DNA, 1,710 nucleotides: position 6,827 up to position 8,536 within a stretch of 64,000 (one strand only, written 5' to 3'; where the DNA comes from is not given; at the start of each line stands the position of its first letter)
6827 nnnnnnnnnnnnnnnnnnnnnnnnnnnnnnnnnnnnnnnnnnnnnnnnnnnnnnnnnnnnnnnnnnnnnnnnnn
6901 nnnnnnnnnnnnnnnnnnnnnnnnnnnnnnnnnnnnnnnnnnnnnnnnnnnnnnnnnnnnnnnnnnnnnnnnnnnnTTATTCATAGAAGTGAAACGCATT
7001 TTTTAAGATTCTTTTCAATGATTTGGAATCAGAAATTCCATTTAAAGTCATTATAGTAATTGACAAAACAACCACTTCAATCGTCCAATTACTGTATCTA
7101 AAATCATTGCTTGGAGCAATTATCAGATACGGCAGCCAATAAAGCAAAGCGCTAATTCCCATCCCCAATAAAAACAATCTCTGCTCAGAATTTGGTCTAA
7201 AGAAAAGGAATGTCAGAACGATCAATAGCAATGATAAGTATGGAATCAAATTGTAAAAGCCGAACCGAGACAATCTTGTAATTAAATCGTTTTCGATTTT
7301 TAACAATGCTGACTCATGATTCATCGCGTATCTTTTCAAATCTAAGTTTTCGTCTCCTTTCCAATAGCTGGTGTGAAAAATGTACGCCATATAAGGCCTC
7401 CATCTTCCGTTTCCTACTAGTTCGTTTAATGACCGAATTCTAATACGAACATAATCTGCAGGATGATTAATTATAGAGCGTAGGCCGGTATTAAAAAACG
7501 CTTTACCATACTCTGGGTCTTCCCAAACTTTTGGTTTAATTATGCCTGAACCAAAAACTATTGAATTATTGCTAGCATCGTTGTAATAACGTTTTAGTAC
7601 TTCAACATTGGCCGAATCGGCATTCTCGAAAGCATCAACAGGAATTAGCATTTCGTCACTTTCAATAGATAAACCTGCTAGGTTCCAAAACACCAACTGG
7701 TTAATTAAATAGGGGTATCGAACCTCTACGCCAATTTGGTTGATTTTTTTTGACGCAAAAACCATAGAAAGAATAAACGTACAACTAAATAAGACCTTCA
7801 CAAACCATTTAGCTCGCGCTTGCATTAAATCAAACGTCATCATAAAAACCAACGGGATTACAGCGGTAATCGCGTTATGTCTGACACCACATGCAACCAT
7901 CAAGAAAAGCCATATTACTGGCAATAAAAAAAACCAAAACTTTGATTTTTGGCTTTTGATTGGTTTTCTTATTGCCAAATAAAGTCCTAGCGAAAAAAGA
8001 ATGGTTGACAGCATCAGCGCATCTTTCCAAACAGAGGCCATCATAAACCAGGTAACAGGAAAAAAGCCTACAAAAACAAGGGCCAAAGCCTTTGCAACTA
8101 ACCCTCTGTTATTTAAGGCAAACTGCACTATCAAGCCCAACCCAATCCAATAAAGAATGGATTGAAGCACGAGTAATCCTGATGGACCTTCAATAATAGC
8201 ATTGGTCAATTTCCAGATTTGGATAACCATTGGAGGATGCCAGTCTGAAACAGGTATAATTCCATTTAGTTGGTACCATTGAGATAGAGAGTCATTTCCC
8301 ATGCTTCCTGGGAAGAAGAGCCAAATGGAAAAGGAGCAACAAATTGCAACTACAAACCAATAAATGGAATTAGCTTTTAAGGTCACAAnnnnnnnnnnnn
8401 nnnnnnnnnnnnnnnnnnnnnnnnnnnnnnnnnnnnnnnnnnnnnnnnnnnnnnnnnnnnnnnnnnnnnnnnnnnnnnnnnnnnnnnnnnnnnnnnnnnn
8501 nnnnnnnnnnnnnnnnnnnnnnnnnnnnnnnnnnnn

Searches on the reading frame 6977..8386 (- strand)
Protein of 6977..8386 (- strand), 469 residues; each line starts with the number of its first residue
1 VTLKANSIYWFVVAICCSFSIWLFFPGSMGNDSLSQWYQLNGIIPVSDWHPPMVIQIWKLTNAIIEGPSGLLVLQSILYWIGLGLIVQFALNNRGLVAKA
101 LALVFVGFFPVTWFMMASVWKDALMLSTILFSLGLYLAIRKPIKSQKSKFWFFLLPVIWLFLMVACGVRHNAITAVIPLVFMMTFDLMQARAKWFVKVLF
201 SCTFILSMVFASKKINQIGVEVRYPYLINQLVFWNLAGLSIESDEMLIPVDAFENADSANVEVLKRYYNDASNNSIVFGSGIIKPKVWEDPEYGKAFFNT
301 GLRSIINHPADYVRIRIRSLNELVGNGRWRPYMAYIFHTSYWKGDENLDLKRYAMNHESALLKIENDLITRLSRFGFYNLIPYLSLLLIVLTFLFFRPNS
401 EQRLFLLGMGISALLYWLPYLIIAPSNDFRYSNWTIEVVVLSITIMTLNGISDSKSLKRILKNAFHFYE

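Call 7: search_protein_families(library=ncbifam, proteins=[window:6977-8386:-], max_evalue=0.001)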
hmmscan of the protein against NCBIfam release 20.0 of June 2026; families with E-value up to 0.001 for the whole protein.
window:6977-8386:- (469 aa): 0 families

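Call 8: search_protein_families(library=pfam, proteins=[window:6977-8386:-], max_evalue=0.01)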
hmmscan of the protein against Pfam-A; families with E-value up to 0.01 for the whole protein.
window:6977-8386:- (469 aa): 0 families

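Call 30: find_homologous_proteins(query=window:6977-8386:-, max_evalue=0.001)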
Query window:6977-8386:- (469 aa): 10 proteins with E <= 0.001 among 8000 candidates.
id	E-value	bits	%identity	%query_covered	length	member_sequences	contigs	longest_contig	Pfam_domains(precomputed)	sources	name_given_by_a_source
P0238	8.0e-274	927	100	89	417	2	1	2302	-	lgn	-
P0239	9.0e-177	607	61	90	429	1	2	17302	-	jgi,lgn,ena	-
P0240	1.3e-145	504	51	91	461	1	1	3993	-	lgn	-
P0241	6.5e-145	502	50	95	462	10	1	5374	-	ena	-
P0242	1.4e-142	494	50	95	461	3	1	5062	-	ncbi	ncbi:MAG: hypothetical protein ACPGU4_11375 [Flavobacteriales bacterium]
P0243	3.4e-139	483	50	96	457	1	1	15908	-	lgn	-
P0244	3.3e-124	433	46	94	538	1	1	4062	-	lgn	-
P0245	6.7e-119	416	52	80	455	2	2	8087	-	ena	-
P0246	2.2e-117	411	48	88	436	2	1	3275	-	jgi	jgi:hypothetical protein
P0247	1.1e-33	135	27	94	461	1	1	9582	-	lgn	-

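Call 37: predict_structure(alignment_id=A1)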
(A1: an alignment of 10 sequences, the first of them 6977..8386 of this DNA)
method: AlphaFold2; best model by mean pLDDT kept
length: 469 residues; sequences in the alignment: 10
mean_pLDDT: 85.5   pTM: 0.87
mean pLDDT of the five models: 85.5, 81.7, 78.1, 74.9, 74.5
residues with pLDDT >= 90: 233; 70-90: 183; 50-70: 39; < 50: 14
segments of 3 or more residues with pLDDT < 50: 270-278, 467-469
pLDDT, mean of each block of 10 residues (from residue 1): 88 98 93 90 85 91 94 97 97 93 95 88 94 95 81 89 91 92 88 89 92 85 77 89 92 89 76 47 82 91 94 84 60 74 85 90 85 79 91 87 92 87 68 90 92 56 55
secondary structure, 60 per line:
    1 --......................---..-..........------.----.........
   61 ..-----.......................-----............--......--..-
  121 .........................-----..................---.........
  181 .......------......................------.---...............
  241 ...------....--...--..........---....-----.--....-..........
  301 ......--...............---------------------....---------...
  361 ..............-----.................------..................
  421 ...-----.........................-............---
elements in order: H3-24 H31-40 H52-62 H68-90 H96-107 H110-115 H121-145 H151-168 H172-187 H194-215 H226-243 H261-270 H274-277 H286-289 H291-306 H309-323 H345-348 H358-374 H380-396 H403-423 H429-453 H455-466

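Call 41: fold_search(model_id=the predicted structure, library=pdb)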
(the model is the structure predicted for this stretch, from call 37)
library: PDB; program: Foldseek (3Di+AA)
matches with E <= 10: 172; with E <= 0.001: 1
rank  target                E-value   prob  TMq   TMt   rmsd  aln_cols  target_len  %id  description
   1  8b6l_I                2.1e-04  1.00  0.42  0.31  16.9       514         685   11  Subtomogram average of the human Sec61-TRAP-OSTA-translocon (released 2022-12-07)
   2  9n9j_I                1.4e-03  1.00  0.41  0.29  16.9       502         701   10  Structure of a GRP94 folding intermediate engaged with a CCDC134- and FKBP11-bound secretory translocon (released 2025-11-19)
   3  6s7o_A                2.2e-03  1.00  0.42  0.32  14.8       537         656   10  Cryo-EM structure of human oligosaccharyltransferase complex OST-A (released 2019-12-18)
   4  6s7t_A                2.8e-03  1.00  0.43  0.31  16.2       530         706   13  Cryo-EM structure of human oligosaccharyltransferase complex OST-B (released 2019-12-18)
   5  7e9s_A                3.8e-03  1.00  0.41  0.25  16.1       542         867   12  Archaeal oligosaccharyltransferase AglB from Archaeoglobus fulgidus in complex with an inhibitory peptide and a dolich (released 2021-09-08)
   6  5f15                  5.4e-03  1.00  0.32  0.28  18.6       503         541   12  Crystal Structure of ArnT from Cupriavidus metallidurans bound to Undecaprenyl phosphate (released 2016-02-17)
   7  7oci_F                5.6e-03  1.00  0.40  0.31  14.4       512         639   11  Cryo-EM structure of yeast Ost6p containing oligosaccharyltransferase complex (released 2022-02-16)
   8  8pn9_A                8.1e-03  1.00  0.45  0.34  16.1       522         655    9  Structure of human oligosaccharyltransferase OST-A complex bound to NGI-1 (released 2024-05-08)
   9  6c26_A                1.2e-02  1.00  0.42  0.32  17.4       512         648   11  The Cryo-EM structure of a eukaryotic oligosaccharyl transferase complex (released 2018-01-31)
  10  5ezm                  1.7e-02  0.98  0.30  0.27  18.5       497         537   12  Crystal Structure of ArnT from Cupriavidus metallidurans in the apo state (released 2016-02-17)
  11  6gxc_A                2.3e-02  1.00  0.37  0.27  17.2       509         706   12  Bacterial oligosaccharyltransferase PglB in complex with an inhibitory peptide and a reactive lipid-linked oligosaccha (released 2018-11-14)
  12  8age_A                2.7e-02  1.00  0.42  0.33  13.3       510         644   12  Structure of yeast oligosaccharylransferase complex with acceptor peptide bound (released 2022-12-07)
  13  6ftg_5                2.8e-02  1.00  0.43  0.33  15.6       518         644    9  Subtomogram average of OST-containing ribosome-translocon complexes from canine rough microsomal membranes (released 2018-03-21)
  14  3wak                  3.2e-02  0.99  0.38  0.23  16.9       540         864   12  Crystal structure of the Archaeoglobus fulgidus oligosaccharyltransferase (O29867_ARCFU) in the apo form (released 2013-10-30)
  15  3waj                  3.7e-02  1.00  0.42  0.27  18.1       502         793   11  Crystal structure of the Archaeoglobus fulgidus oligosaccharyltransferase (O29867_ARCFU) complex with Zn and sulfate (released 2013-10-30)
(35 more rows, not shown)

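Call 69: find_encoding_contigs(protein=P0243, flank=10000, max_places=1)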
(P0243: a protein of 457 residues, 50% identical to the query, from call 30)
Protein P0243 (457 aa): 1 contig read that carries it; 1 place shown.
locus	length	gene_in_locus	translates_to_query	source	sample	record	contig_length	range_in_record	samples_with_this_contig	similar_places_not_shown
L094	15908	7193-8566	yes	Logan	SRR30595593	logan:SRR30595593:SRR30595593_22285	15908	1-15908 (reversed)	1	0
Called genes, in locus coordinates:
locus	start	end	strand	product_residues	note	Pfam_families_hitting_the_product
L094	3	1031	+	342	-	?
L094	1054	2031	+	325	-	PF04909:Amidohydro_2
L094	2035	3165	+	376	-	PF00155:Aminotran_1_2, PF01041:DegT_DnrJ_EryC1, PF00266:Aminotran_5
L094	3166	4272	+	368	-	PF00155:Aminotran_1_2, PF01041:DegT_DnrJ_EryC1, PF01053:Cys_Met_Meta_PP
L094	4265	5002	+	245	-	PF00535:Glycos_transf_2, PF13641:Glyco_tranf_2_3 (weak)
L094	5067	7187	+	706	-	PF02897:Peptidase_S9_N, PF00326:Peptidase_S9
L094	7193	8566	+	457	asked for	-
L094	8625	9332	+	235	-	PF00535:Glycos_transf_2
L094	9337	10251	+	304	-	PF01370:Epimerase, PF04321:RmlD_sub_bind, PF13460:NAD_binding_10 (weak), PF01073:3Beta_HSD (weak), PF07993:NAD_binding_4 (faint)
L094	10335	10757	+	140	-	PF02130:YbeY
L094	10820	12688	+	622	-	PF01134:GIDA, PF07992:Pyr_redox_2 (faint), PF12831:FAD_oxidored (weak), PF21680:GIDA_C_1st, PF13932:SAM_GIDA_C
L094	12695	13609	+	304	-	PF13489:Methyltransf_23, PF13649:Methyltransf_25 (weak), PF13847:Methyltransf_31 (faint), PF08241:Methyltransf_11, PF08242:Methyltransf_12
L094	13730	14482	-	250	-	PF00072:Response_reg, PF04397:LytTR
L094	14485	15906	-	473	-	?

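Call 70: find_encoding_contigs(protein=P0239, flank=10000, max_places=1)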
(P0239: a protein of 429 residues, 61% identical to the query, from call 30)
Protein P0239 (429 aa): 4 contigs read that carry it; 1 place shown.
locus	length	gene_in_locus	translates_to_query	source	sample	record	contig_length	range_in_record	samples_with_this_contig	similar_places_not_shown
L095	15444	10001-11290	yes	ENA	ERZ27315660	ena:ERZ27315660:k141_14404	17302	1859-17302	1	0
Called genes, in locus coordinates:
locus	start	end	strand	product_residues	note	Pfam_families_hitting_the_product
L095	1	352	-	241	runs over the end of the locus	PF00005:ABC_tran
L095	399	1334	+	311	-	PF00490:ALAD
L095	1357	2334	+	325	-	PF04909:Amidohydro_2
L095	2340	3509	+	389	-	PF01041:DegT_DnrJ_EryC1, PF00155:Aminotran_1_2 (weak)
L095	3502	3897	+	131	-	PF05523:FdtA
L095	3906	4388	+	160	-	PF25084:LbH_EIF2B (weak), PF25087:GMPPB_C (weak), PF14602:Hexapep_2 (faint), PF00132:Hexapep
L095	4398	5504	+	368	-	PF01041:DegT_DnrJ_EryC1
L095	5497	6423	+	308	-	PF00535:Glycos_transf_2, PF13641:Glyco_tranf_2_3 (weak)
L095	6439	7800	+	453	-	-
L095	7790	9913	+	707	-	PF02897:Peptidase_S9_N, PF00326:Peptidase_S9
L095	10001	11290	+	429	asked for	-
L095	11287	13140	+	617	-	PF01433:Peptidase_M1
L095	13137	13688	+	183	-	PF02643:DUF192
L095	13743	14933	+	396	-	-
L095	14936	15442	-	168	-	?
